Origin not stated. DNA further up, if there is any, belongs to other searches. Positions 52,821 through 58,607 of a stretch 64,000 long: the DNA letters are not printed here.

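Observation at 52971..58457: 1828-aa triple-glycosyltransferase fusion with a sharp GC break at the GT4/TPR junction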

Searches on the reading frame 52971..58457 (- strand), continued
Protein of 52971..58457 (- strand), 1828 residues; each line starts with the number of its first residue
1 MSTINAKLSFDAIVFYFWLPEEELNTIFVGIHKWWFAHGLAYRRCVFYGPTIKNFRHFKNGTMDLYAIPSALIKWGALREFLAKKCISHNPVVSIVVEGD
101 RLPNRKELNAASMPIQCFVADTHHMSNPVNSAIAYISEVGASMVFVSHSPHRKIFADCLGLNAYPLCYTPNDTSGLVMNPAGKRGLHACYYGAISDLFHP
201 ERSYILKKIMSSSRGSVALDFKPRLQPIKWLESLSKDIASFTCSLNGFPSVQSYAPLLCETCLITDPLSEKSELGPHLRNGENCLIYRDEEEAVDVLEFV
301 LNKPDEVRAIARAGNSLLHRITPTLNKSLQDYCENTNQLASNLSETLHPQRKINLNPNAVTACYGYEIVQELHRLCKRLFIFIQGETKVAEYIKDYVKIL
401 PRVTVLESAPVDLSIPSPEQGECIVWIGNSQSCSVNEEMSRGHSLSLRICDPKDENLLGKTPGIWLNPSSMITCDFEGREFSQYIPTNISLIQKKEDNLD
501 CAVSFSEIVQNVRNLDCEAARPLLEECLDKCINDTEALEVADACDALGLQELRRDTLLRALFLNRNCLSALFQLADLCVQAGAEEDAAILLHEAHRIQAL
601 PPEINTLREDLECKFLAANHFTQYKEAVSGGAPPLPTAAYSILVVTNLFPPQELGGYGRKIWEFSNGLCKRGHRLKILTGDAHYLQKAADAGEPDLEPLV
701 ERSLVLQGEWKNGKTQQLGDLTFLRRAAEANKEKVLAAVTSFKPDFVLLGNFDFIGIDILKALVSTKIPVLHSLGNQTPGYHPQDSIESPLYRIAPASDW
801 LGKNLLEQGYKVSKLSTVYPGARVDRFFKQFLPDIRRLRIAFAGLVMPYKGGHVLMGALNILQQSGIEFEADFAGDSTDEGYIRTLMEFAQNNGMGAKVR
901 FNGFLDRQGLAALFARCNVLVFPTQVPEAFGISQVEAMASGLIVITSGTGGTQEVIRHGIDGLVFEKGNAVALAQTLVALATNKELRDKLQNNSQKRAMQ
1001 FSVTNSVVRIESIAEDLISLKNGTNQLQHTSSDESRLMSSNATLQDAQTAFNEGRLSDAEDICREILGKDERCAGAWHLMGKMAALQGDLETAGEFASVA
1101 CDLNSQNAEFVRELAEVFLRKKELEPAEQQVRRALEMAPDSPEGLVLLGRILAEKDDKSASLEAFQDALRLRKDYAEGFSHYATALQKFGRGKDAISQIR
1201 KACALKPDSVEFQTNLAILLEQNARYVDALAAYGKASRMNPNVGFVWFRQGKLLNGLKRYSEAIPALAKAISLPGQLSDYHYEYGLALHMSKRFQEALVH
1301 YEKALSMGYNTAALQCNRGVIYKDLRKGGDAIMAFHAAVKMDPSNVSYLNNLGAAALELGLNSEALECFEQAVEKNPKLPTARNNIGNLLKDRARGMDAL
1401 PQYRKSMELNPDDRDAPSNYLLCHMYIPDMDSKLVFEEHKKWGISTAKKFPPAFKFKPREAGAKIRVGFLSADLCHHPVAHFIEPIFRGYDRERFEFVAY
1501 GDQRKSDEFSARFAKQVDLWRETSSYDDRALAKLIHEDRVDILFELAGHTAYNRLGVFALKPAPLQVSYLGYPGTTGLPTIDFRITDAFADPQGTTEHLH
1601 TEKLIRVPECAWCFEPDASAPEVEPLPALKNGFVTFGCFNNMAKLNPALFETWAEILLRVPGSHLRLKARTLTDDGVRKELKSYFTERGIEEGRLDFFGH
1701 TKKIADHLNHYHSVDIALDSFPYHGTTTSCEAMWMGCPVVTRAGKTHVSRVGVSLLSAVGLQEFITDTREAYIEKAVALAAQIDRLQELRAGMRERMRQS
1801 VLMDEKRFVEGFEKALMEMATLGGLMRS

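Call 12: find_encoding_contigs(protein=P0004, flank=10000, max_places=3)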
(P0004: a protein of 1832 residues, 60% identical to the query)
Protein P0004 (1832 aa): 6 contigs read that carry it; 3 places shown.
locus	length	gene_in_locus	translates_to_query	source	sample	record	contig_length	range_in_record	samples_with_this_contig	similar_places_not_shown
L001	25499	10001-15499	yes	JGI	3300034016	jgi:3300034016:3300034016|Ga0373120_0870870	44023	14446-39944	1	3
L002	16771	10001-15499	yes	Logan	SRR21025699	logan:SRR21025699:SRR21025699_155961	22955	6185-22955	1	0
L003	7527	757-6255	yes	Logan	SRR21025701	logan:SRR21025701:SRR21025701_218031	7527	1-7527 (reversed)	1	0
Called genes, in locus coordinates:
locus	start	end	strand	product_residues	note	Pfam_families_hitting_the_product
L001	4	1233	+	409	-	PF01136:Peptidase_U32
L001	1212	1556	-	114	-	-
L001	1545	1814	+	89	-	-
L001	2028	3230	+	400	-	PF05050:Methyltransf_21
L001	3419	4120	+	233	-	PF08889:WbqC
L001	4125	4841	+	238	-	PF13489:Methyltransf_23, PF08241:Methyltransf_11, PF08242:Methyltransf_12, PF13649:Methyltransf_25 (weak), PF13847:Methyltransf_31 (weak)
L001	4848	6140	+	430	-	PF02655:ATP-grasp_3, PF15632:ATPgrasp_Ter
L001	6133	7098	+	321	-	PF22847:Glyco_hydro_43_rel (faint)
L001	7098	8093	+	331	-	-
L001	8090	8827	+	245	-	PF05401:NodS, PF13489:Methyltransf_23, PF08241:Methyltransf_11, PF08242:Methyltransf_12, PF13649:Methyltransf_25, PF13847:Methyltransf_31 (weak)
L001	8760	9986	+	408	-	PF01041:DegT_DnrJ_EryC1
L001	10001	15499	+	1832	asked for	PF13524:Glyco_trans_1_2 (faint), PF00515:TPR_1 (faint), PF00534:Glycos_transf_1, PF13692:Glyco_trans_1_4, PF23914:TPR_CcmH_CycH (weak), PF23914:TPR_CcmH_CycH, PF12895:ANAPC3 (weak), PF13844:Glyco_transf_41, +14 more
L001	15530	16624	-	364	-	PF00535:Glycos_transf_2, PF13424:TPR_12 (faint), PF07719:TPR_2 (faint)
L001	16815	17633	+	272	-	PF00669:Flagellin_N, PF00700:Flagellin_C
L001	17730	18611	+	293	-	PF03631:Virul_fac_BrkB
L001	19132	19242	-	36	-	-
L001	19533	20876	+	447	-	PF11638:DnaA_N, PF00308:Bac_DnaA, PF01695:IstB_IS21, PF00004:AAA (weak), PF13173:AAA_14 (faint), PF08299:Bac_DnaA_C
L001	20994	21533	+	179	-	PF13482:RNase_H_2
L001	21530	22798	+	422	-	PF13428:TPR_14 (faint)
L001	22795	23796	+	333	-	PF02636:Methyltransf_28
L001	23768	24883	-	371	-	PF00069:Pkinase, PF07714:PK_Tyr_Ser-Thr, PF03109:ABC1 (weak)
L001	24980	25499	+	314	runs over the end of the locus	PF01479:S4 (weak), PF00849:PseudoU_synth_2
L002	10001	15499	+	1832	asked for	PF13524:Glyco_trans_1_2 (faint), PF00515:TPR_1 (faint), PF00534:Glycos_transf_1, PF13692:Glyco_trans_1_4, PF23914:TPR_CcmH_CycH (weak), PF23914:TPR_CcmH_CycH, PF12895:ANAPC3 (weak), PF13844:Glyco_transf_41, +14 more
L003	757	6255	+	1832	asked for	PF13524:Glyco_trans_1_2 (faint), PF00515:TPR_1 (faint), PF00534:Glycos_transf_1, PF13692:Glyco_trans_1_4, PF23914:TPR_CcmH_CycH (weak), PF23914:TPR_CcmH_CycH, PF12895:ANAPC3 (weak), PF13844:Glyco_transf_41, +14 more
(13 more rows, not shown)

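Call 13: find_encoding_contigs(protein=P0006, flank=10000, max_places=3)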
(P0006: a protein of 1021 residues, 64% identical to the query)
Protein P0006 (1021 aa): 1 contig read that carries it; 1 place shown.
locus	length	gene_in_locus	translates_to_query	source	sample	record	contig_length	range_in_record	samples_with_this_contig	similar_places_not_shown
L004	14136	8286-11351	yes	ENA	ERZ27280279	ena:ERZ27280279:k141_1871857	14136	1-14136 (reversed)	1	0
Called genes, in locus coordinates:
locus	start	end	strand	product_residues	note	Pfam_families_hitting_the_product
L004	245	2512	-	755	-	PF00535:Glycos_transf_2, PF04055:Radical_SAM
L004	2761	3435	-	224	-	PF07592:DDE_Tnp_ISAZ013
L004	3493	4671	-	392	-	-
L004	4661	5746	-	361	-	PF01408:GFO_IDH_MocA, PF02894:GFO_IDH_MocA_C, PF22725:GFO_IDH_MocA_C3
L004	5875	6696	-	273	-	PF13489:Methyltransf_23, PF08241:Methyltransf_11 (weak), PF08242:Methyltransf_12 (weak), PF13649:Methyltransf_25 (weak), PF13847:Methyltransf_31 (weak)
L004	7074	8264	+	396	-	PF01041:DegT_DnrJ_EryC1, PF01212:Beta_elim_lyase (weak)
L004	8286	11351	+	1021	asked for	PF13524:Glyco_trans_1_2 (weak), PF13439:Glyco_transf_4 (weak), PF13579:Glyco_trans_4_4 (weak), PF00534:Glycos_transf_1, PF13692:Glyco_trans_1_4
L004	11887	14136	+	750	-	?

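Call 15: find_encoding_contigs(protein=P0007, flank=10000, max_places=3)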
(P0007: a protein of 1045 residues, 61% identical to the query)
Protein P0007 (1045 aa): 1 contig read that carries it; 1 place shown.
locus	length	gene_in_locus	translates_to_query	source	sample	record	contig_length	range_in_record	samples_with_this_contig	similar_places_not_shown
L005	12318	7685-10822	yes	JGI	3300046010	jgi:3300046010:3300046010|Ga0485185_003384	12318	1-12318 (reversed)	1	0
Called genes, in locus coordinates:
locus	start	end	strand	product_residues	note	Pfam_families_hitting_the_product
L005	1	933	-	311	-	?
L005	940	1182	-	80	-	PF00550:PP-binding (faint)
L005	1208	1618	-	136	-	PF08541:ACP_syn_III_C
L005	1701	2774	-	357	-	PF08545:ACP_syn_III, PF08541:ACP_syn_III_C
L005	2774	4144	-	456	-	PF00501:AMP-binding, PF13193:AMP-binding_C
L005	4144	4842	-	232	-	PF00106:adh_short, PF01370:Epimerase (faint), PF13561:adh_short_C2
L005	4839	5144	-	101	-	-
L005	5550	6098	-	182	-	PF13489:Methyltransf_23, PF08241:Methyltransf_11, PF08242:Methyltransf_12 (weak), PF13649:Methyltransf_25 (weak), PF13847:Methyltransf_31 (weak)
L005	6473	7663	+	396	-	PF01053:Cys_Met_Meta_PP (weak), PF00155:Aminotran_1_2 (faint), PF01041:DegT_DnrJ_EryC1, PF01212:Beta_elim_lyase (weak)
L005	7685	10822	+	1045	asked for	PF13524:Glyco_trans_1_2 (weak), PF00534:Glycos_transf_1, PF13692:Glyco_trans_1_4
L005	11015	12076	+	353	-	PF13428:TPR_14 (faint), PF05050:Methyltransf_21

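Call 16: find_encoding_contigs(protein=P0005, flank=10000, max_places=3)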
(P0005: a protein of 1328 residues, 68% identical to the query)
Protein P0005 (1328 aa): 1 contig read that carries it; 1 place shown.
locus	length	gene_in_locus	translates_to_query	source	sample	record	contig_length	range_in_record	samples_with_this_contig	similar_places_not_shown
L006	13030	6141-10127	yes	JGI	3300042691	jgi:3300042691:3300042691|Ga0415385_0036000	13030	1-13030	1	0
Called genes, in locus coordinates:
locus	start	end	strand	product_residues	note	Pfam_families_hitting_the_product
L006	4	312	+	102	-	PF03050:DDE_Tnp_IS66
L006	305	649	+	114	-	PF13817:DDE_Tnp_IS66_C (weak)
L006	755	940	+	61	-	-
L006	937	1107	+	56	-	-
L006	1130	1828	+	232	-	PF08889:WbqC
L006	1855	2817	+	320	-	PF04041:Glyco_hydro_130 (faint)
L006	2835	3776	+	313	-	PF00251:Glyco_hydro_32N (faint)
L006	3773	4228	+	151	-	PF00583:Acetyltransf_1, PF13673:Acetyltransf_10, PF13508:Acetyltransf_7, PF08445:FR47 (weak)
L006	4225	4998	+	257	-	PF05401:NodS (weak), PF13489:Methyltransf_23, PF13847:Methyltransf_31 (weak), PF08241:Methyltransf_11, PF08242:Methyltransf_12, PF13649:Methyltransf_25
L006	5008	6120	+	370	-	PF01041:DegT_DnrJ_EryC1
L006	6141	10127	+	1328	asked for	PF13524:Glyco_trans_1_2 (weak), PF25063:ARM_TT21_C (faint), PF13439:Glyco_transf_4 (weak), PF13579:Glyco_trans_4_4 (weak), PF00534:Glycos_transf_1, PF13692:Glyco_trans_1_4, PF13432:TPR_16 (weak), PF23914:TPR_CcmH_CycH, +8 more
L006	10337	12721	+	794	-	PF00515:TPR_1 (faint), PF07719:TPR_2 (faint), PF13424:TPR_12 (faint), PF23914:TPR_CcmH_CycH (weak), PF13432:TPR_16, PF14559:TPR_19 (weak), PF21033:RMD1-3 (weak), PF13844:Glyco_transf_41, +7 more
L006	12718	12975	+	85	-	-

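Call 17: search_protein_families(library=pfam, proteins=[L004:11887-14136:+], max_evalue=0.001)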
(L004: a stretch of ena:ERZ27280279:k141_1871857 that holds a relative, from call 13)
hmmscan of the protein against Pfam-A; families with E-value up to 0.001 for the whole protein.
L004:11887-14136:+ (750 aa): 17 families
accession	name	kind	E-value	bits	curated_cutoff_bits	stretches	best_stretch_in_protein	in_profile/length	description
PF13844.12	Glyco_transf_41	-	2e-45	155.5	25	2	426-586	65-226/543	Glycosyl transferase family 41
PF14559.12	TPR_19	-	7.1e-23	81.2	25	2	153-197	3-47/68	Tetratricopeptide repeat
PF13428.12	TPR_14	-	1.2e-19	69.2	23.5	1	143-183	3-43/44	Tetratricopeptide repeat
PF13432.12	TPR_16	-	6.7e-18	65.2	32.7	1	148-206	4-62/65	Tetratricopeptide repeat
PF07719.23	TPR_2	-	2e-16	59.1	27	0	143-174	3-34/34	Tetratricopeptide repeat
PF13431.12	TPR_17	-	5.9e-16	57.8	24.4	0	164-195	2-33/34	Tetratricopeptide repeat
PF00515.34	TPR_1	-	4.3e-15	55.2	27.8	0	176-201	2-27/34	Tetratricopeptide repeat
PF13414.12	TPR_11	-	1.3e-14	54.1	26.8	0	153-189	6-42/42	TPR repeat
PF13181.12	TPR_8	-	4.4e-12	45.6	25.7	0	176-206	2-32/34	Tetratricopeptide repeat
PF23914.1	TPR_CcmH_CycH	-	5.1e-12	46.3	42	2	102-207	45-153/158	Cytochrome c-type biogenesis protein H TPR domain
PF12895.13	ANAPC3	-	9.3e-10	39.1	27.2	2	130-198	12-79/82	Anaphase-promoting complex, cyclosome, subunit 3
PF13424.12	TPR_12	-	3.9e-09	37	30.1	1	142-198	4-68/77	Tetratricopeptide repeat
PF13176.12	TPR_7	-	4.3e-06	26.8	27.9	0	177-199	1-23/36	Tetratricopeptide repeat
PF14561.12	TPR_20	-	5.6e-06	27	25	0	159-196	6-43/90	Tetratricopeptide repeat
PF13371.12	TPR_9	-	1.4e-05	25.5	35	0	151-198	5-52/73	Tetratricopeptide repeat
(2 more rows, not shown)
